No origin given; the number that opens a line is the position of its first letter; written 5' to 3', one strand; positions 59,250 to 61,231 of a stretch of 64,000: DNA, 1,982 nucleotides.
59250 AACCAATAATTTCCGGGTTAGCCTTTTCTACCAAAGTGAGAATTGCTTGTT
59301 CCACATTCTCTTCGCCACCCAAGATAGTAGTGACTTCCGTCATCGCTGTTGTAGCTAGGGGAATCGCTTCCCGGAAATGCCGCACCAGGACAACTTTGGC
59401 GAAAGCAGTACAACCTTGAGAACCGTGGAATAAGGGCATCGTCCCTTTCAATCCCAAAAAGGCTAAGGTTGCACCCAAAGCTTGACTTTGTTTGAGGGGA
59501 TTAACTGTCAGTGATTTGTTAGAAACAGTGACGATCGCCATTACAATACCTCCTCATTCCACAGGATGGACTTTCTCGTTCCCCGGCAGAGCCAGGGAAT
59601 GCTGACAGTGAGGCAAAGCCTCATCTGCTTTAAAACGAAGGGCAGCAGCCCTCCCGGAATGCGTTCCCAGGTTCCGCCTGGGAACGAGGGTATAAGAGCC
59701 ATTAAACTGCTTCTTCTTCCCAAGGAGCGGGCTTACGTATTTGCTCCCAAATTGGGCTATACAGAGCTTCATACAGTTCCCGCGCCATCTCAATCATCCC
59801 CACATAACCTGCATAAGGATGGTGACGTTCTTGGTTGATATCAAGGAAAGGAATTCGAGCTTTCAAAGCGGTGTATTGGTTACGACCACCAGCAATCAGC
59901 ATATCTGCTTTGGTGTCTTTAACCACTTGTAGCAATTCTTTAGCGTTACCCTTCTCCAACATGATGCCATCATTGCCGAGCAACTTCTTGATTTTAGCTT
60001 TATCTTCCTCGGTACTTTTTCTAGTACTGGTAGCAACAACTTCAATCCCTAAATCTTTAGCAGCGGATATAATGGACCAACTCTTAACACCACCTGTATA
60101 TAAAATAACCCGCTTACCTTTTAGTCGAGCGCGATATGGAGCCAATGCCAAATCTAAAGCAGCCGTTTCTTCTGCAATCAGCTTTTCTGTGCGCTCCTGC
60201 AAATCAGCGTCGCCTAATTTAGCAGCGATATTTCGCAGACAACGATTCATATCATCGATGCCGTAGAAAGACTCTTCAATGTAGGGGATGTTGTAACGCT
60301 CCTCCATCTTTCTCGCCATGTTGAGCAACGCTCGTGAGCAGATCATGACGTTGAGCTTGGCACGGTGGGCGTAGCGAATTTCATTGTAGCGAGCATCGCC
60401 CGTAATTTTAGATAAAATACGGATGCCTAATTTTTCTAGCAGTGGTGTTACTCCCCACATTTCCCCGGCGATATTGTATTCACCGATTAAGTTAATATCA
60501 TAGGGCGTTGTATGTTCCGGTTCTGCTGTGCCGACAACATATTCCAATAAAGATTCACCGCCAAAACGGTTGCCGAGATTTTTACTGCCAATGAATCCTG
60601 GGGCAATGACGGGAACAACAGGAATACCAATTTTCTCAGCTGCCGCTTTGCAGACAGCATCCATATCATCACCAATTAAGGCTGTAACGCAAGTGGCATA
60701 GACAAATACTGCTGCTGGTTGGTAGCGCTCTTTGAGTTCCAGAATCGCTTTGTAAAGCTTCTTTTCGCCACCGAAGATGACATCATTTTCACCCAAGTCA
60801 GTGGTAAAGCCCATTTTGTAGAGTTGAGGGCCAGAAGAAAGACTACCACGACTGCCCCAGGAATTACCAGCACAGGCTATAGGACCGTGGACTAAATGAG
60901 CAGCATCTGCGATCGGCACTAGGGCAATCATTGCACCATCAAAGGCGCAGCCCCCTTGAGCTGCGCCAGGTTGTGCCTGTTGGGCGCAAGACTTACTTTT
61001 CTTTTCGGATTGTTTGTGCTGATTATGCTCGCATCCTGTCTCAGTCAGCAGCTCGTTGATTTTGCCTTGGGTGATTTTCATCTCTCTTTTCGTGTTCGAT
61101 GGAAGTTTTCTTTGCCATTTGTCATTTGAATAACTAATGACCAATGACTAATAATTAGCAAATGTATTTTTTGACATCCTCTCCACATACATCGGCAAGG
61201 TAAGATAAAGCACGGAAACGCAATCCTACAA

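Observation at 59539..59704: Translational relay ORF between nifE and nifN that survives an in-frame MITE insertion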

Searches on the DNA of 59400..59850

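Call 50: search_rna_families(source=window, start=59400, end=59850, threshold=evalue, max_evalue=1)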
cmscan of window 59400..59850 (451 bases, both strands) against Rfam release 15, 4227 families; matches with E-value up to 1: 2.
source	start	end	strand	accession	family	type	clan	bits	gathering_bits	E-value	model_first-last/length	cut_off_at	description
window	59581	59686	+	RF03766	mir-3155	Gene; miRNA;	-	19.3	70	0.22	1-56/56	no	mir-3155 microRNA precursor family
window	59578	59682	-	RF03766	mir-3155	Gene; miRNA;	-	18.6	70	0.35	1-56/56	no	mir-3155 microRNA precursor family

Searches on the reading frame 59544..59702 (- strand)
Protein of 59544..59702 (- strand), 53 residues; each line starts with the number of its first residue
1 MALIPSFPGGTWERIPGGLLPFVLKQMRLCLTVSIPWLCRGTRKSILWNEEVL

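Call 52: find_homologous_proteins(query=window:59544-59702:-, max_evalue=0.001)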
Query seq(53 aa) (53 aa): 8 proteins with E <= 0.001 among 8 candidates.
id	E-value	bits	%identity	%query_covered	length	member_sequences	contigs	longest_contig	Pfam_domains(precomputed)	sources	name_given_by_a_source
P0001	9.6e-22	93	83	100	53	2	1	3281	-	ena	-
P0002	1.0e-20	90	85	100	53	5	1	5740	-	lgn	-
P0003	2.3e-17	79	75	100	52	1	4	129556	-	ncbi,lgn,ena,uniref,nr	ncbi:MAG: hypothetical protein V7K14_22825 [Nostoc sp.]|uniref:hypothetical protein n=1 Tax=unclassi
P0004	7.6e-16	75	72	100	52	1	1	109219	-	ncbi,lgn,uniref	ncbi:hypothetical protein [Nostoc sp.]|uniref:hypothetical protein n=1 Tax=Nostoc sp. TaxID=1180 Rep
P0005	6.1e-14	69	66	100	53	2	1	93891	-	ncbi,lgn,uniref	ncbi:hypothetical protein [Nostoc sp.]|uniref:hypothetical protein n=1 Tax=Nostoc sp. TaxID=1180 Rep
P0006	8.1e-13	65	70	100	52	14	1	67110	-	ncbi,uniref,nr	ncbi:hypothetical protein [Nostoc sp. WHI]|uniref:hypothetical protein n=1 Tax=Nostoc sp. WHI TaxID=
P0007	1.9e-12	64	68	100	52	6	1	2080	-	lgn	-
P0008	3.1e-12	63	68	100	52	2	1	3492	-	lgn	-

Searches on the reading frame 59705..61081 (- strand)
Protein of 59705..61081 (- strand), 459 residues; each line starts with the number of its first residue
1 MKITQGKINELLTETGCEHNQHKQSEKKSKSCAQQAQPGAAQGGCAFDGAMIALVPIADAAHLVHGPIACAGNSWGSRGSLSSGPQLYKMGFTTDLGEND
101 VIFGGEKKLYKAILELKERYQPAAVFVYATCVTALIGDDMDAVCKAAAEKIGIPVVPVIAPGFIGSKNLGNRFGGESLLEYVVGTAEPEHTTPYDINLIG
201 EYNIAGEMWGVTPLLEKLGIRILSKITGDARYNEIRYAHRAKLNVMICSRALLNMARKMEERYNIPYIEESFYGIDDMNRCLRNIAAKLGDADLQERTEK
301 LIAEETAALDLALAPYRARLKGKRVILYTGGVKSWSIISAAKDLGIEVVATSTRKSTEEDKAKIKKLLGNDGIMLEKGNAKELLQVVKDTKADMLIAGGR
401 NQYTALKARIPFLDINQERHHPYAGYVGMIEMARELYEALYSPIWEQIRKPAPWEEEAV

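Call 8: find_related_loci(query=window:59705-61081:-, collection=genome_contigs, flank=2500)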
Query window:59705-61081:- (459 aa) in genome_contigs; peptide patterns used: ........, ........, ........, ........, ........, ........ (x = any residue, [..] = any of these).
600 stretches matched a pattern (row limit reached: there are more); 523 encode a relative of the query (tblastn E <= 1e-3); the best 80 are kept; 80 distinct loci.
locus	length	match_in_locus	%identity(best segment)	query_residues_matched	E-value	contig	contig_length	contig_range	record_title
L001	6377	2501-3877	98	1-459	0e+0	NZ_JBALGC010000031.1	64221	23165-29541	MAG: Nostoc sp. isolate S9 bin 6 NODE_43_length_64221_cov_6.885413, whole genome shotgun sequence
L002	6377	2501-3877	98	1-459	0e+0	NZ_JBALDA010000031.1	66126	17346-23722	MAG: Nostoc sp. isolate P12641 bin 9 NODE_163_length_66126_cov_79.409580, whole genome shotgun sequence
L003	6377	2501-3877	98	1-459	0e+0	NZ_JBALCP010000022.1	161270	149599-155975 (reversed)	MAG: Nostoc sp. isolate P12559 bin 8 NODE_10_length_161270_cov_198.113715, whole genome shotgun sequence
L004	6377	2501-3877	98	1-459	0e+0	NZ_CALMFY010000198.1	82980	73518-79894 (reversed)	MAG: uncultured Nostoc sp. isolate SRR13685151_bin.36_CONCOCT_v1.1_MAG NODE_18_length_82980_cov_14.391752, whole genome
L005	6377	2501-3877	98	1-459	0e+0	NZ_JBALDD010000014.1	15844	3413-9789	MAG: Nostoc sp. isolate P12649 bin 6 NODE_768_length_15844_cov_147.915868, whole genome shotgun sequence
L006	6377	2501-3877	98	1-459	0e+0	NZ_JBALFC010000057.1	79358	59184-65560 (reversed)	MAG: Nostoc sp. isolate P9119 bin 5 NODE_33_length_79358_cov_36.116637, whole genome shotgun sequence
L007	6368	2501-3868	98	1-456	0e+0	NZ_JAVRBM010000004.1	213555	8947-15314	MAG: Nostoc sp. ChiQUE01b contig_4, whole genome shotgun sequence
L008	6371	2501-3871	98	1-457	0e+0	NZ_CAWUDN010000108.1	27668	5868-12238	Nostoc sp. PCC 9305 isolate Nostoc CCY 9926 NODE_108_length_27668_cov_146.083548, whole genome shotgun sequence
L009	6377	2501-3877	98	1-459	0e+0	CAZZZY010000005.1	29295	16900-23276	MAG: uncultured Acetobacteraceae bacterium isolate Green_W.bin.2 genome assembly, contig: NODE_9_length_29295_cov_7.9778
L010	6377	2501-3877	97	1-459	0e+0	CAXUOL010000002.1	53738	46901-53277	MAG TPA_asm: uncultured Nostoc sp. isolate public_SRR14722285_metawrap_bin.1 genome assembly, contig: public_SRR14722285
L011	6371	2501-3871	98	1-457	0e+0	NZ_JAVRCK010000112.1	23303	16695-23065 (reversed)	MAG: Nostoc sp. DedSLP03 contig_112, whole genome shotgun sequence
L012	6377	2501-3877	97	1-459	0e+0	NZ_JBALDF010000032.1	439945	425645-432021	MAG: Nostoc sp. isolate P14213 bin 4 NODE_1_length_439945_cov_48.259370, whole genome shotgun sequence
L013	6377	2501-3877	98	1-459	0e+0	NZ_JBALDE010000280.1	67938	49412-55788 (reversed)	MAG: Nostoc sp. isolate P12650 bin 7 NODE_137_length_67938_cov_94.353065, whole genome shotgun sequence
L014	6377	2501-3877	98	1-459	0e+0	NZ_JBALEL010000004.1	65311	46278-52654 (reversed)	MAG: Nostoc sp. isolate P6236 bin 11 NODE_315_length_65311_cov_35.227122, whole genome shotgun sequence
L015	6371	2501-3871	98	1-457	0e+0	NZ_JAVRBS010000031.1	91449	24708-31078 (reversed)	MAG: Nostoc sp. ChiVER01 contig_31, whole genome shotgun sequence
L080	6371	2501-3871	94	1-457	0e+0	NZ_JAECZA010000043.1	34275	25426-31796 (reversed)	Dendronalium phyllosphericum CENA369 scaffold43, whole genome shotgun sequence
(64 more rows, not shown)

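Call 14: find_related_loci(query=L080:2501-3936:+, collection=genome_contigs, flank=1500)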
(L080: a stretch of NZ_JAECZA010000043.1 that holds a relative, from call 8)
Query L080:2501-3936:+ (478 aa) in genome_contigs; peptide patterns used: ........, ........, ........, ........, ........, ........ (x = any residue, [..] = any of these).
600 stretches matched a pattern (row limit reached: there are more); 521 encode a relative of the query (tblastn E <= 1e-3); the best 80 are kept; 80 distinct loci.
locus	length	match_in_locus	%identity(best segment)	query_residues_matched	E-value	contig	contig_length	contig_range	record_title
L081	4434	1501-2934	100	1-478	0e+0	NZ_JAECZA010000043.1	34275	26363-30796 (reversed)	Dendronalium phyllosphericum CENA369 scaffold43, whole genome shotgun sequence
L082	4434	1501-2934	96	1-478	0e+0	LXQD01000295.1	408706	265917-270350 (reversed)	Nostoc minutum NIES-26 scaffold4.1, whole genome shotgun sequence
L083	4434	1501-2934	96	1-478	0e+0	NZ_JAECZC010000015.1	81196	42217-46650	Amazonocrinis nigriterrae CENA67 scaffold15, whole genome shotgun sequence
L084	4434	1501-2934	94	1-478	0e+0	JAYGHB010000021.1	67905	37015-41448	Halotia wernerae UHCC 0503 NODE_108_length_67905_cov_39.653515, whole genome shotgun sequence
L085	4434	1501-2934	94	1-478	0e+0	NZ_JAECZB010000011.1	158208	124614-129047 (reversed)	Atlanticothrix silvestris CENA357 scaffold11, whole genome shotgun sequence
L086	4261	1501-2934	93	1-478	0e+0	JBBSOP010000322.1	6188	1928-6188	MAG: Chroococcales cyanobacterium isolate LS6_sbin.32 LS6_sbin.32_K_799821_L_6188_cov_8.0000, whole genome shotgun seque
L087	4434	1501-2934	91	1-478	0e+0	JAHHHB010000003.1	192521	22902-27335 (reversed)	MAG: Desmonostoc geniculatum HA4340-LM1 scaffold_54_c1, whole genome shotgun sequence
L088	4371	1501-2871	95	1-457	0e+0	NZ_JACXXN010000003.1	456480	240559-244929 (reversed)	Nostoc sp. MG11 NODE_3_length_456480, whole genome shotgun sequence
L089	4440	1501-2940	90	1-478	0e+0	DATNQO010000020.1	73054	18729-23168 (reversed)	MAG TPA_asm: Leptolyngbyaceae cyanobacterium isolate SMAG_U16509 k141_408884, whole genome shotgun sequence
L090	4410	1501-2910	90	1-478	0e+0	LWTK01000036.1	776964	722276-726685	Nostoc sp. ATCC 43529 scaffold2.1, whole genome shotgun sequence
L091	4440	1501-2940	91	1-478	0e+0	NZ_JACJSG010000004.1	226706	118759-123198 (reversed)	Anabaena azotica FACHB-119 contig4, whole genome shotgun sequence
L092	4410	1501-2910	90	1-478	0e+0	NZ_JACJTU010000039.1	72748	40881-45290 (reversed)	Nostoc paludosum FACHB-159 contig39, whole genome shotgun sequence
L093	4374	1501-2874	94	1-458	0e+0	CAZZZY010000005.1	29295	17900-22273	MAG: uncultured Acetobacteraceae bacterium isolate Green_W.bin.2 genome assembly, contig: NODE_9_length_29295_cov_7.9778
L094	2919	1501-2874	94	1-458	0e+0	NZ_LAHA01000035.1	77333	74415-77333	Nostoc linckia z4 scaffold35.1, whole genome shotgun sequence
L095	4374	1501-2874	93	1-458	0e+0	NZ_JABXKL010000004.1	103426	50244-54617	MAG: Nostoc sp. NMS9 NODE_109_length_103426_cov_157.56, whole genome shotgun sequence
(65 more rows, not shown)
